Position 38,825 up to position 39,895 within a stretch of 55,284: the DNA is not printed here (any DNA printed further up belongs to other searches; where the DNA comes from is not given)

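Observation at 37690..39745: Three tandem flavodoxin-fold paralogues inside a fatty-acid-type cluster that lacks any canonical enoyl reductase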

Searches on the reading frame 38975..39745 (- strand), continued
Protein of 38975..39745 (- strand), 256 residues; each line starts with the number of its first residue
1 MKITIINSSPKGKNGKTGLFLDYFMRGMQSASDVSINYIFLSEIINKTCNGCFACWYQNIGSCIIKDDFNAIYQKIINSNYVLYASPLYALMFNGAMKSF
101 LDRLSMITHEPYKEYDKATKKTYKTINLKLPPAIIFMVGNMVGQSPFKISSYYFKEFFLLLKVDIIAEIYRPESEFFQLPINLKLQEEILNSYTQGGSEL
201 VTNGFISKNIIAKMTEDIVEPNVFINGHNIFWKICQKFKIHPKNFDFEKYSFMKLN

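Call 81: search_solved_structures(query=A5, max_evalue=0.01, show_alignments=2)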
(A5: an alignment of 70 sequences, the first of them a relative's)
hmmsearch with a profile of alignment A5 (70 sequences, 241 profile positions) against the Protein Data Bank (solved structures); distinct sequences matched with E-value up to 0.01: 44.
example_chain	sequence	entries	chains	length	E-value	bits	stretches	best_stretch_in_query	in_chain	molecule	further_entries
7d38_A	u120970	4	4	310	6.2e-24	88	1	1-108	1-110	Cd1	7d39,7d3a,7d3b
1rli_A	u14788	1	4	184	5.8e-15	58.6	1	1-115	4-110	Trp Repressor Binding Protein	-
3lt5_A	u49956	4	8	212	9.9e-07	31.7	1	70-121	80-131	FMN-dependent NADH-azoreductase 1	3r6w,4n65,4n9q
2v9c_A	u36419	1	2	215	1e-06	31.6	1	70-121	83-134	FMN-DEPENDENT NADH-AZOREDUCTASE 1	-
3keg_A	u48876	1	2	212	1.3e-06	31.3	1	70-115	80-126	FMN-dependent NADH-azoreductase 1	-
1sqs_A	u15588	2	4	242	4.4e-06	29.5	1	66-103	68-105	conserved hypothetical protein | Hypothetical protein SP1951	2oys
4c14_A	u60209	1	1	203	4.9e-06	29.4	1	70-138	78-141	FMN-DEPENDENT NADH-AZOREDUCTASE 1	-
4c0w_A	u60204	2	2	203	5e-06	29.3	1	70-138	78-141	FMN-DEPENDENT NADH-AZOREDUCTASE 1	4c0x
3u7i_A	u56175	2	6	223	8.6e-06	28.6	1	67-195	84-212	FMN-dependent NADH-azoreductase 1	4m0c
4ltd_A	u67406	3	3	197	2.6e-05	27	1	70-101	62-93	NADH-dependent FMN reductase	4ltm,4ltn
8h4j_A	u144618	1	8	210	3.9e-05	26.4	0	70-162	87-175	FMN dependent NADH:quinone oxidoreductase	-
6dxp_A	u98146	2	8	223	4.7e-05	26.2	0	70-160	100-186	FMN-dependent NADH-azoreductase | FMN dependent NADH:quinone oxidoreductase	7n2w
7f76_A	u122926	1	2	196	4.9e-05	26.1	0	69-101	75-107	FMN-dependent NADPH-quinone reductase (azoR)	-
5mji_A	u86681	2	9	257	9.8e-05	25.1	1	4-106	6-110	BRAMP domain protein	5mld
7ah0_A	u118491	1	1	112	0.00026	23.7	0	160-209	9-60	4D2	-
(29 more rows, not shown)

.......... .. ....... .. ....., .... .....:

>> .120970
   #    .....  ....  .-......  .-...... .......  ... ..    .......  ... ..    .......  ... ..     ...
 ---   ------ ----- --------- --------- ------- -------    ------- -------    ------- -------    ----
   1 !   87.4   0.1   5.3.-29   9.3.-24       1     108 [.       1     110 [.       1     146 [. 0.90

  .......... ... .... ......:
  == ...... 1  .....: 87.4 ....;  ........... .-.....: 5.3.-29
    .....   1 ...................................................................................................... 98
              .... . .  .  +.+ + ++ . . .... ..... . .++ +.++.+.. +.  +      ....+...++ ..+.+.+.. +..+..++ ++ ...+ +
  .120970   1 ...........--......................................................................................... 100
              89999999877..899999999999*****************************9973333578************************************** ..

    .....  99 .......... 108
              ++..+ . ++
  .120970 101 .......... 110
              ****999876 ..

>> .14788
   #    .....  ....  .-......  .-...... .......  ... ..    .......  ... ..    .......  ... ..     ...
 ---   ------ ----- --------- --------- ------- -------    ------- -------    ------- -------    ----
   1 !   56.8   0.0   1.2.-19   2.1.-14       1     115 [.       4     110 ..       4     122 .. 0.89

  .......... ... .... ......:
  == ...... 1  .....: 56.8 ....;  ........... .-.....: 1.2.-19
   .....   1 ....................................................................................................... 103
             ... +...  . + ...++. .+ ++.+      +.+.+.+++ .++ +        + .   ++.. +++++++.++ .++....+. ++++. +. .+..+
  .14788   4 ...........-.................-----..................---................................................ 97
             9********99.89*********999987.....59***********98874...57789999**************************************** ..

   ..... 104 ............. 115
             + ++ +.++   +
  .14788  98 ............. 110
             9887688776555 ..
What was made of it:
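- Closest known: Flavone reductase FLR of Flavonifractor plautii. Same: Best solved relative by sequence (profile E 6e-24, call 81).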

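Call 84: search_protein_families(library=pfam, proteins=[L002:3478-4587:+, L045:6279-7382:+], max_evalue=5)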
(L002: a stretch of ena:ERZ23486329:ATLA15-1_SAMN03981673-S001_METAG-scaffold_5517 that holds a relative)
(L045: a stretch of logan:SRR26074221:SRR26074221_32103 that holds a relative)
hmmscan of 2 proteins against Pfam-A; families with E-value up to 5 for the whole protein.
L002:3478-4587:+ (369 aa): 3 families
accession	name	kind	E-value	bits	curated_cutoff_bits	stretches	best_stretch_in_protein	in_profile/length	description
PF03358.20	FMN_red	-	2.8e-11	43.7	24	1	1-112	1-99/152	NADPH-dependent FMN reductase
PF02525.22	Flavodoxin_2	-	3.7e-10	40.3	27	1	1-130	1-124/198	Flavodoxin-like fold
PF12724.12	Flavodoxin_5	-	0.03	15.1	27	1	79-108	40-69/145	Flavodoxin domain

L045:6279-7382:+ (367 aa): 5 families
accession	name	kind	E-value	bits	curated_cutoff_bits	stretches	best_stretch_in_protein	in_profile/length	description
PF03358.20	FMN_red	-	2.4e-14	53.6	24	1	1-110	1-98/152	NADPH-dependent FMN reductase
PF02525.22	Flavodoxin_2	-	6.7e-08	32.9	27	1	1-117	1-112/198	Flavodoxin-like fold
PF12724.12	Flavodoxin_5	-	0.026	15.3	27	1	78-107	39-68/145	Flavodoxin domain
PF20900.3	PMT_C3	-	0.15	12.1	27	1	12-71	16-75/181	Pasteurella multocida toxin, C3 domain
PF12073.14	DUF3553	-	0.18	11.9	20.3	1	189-209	26-46/50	Protein of unknown function (DUF3553)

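Call 95: search_protein_families(library=ncbifam, proteins=[L001:9292-9909:+, L001:15619-16983:+], max_evalue=0.00001)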
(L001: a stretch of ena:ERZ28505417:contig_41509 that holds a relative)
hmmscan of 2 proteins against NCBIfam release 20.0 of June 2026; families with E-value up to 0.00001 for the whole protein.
L001:9292-9909:+ (205 aa): 6 families
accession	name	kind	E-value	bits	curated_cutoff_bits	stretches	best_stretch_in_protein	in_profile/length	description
TIGR03413.1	GSH_gloB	equivalog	2.8e-19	69.5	200.8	1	13-173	9-157/248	hydroxyacylglutathione hydrolase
NF007597.0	PRK10241.1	equivalog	1.9e-12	47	421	1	14-172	13-157/251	hydroxyacylglutathione hydrolase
NF012229.1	bla_class_B_core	domain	5.1e-12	46.2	100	1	23-132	24-138/139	metallo-beta-lactamase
NF041804.1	MBL_fold_SolJ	exception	2e-10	40.3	350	1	9-189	14-182/224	solanimycin biosynthesis MBL-fold hydrolase SolJ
NF033105.1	bla_subclass_B3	equivalog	1.3e-08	34.5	240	1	48-134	64-157/257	subclass B3 metallo-beta-lactamase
TIGR04558.1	SoxH_rel_PQQ_1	hypoth_equivalog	6.6e-07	28.7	300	1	38-204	63-232/285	quinoprotein relay system zinc metallohydrolase 1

L001:15619-16983:+ (454 aa): 1 family
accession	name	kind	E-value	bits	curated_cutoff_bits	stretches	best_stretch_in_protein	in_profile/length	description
TIGR02032.1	GG-red-SF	subfamily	3.7e-07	30.1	158.8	1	10-343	4-288/297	geranylgeranyl reductase family protein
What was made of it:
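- L001 also carries a geranylgeranyl-reductase-like flavoprotein that could do C=C reduction (call 95).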
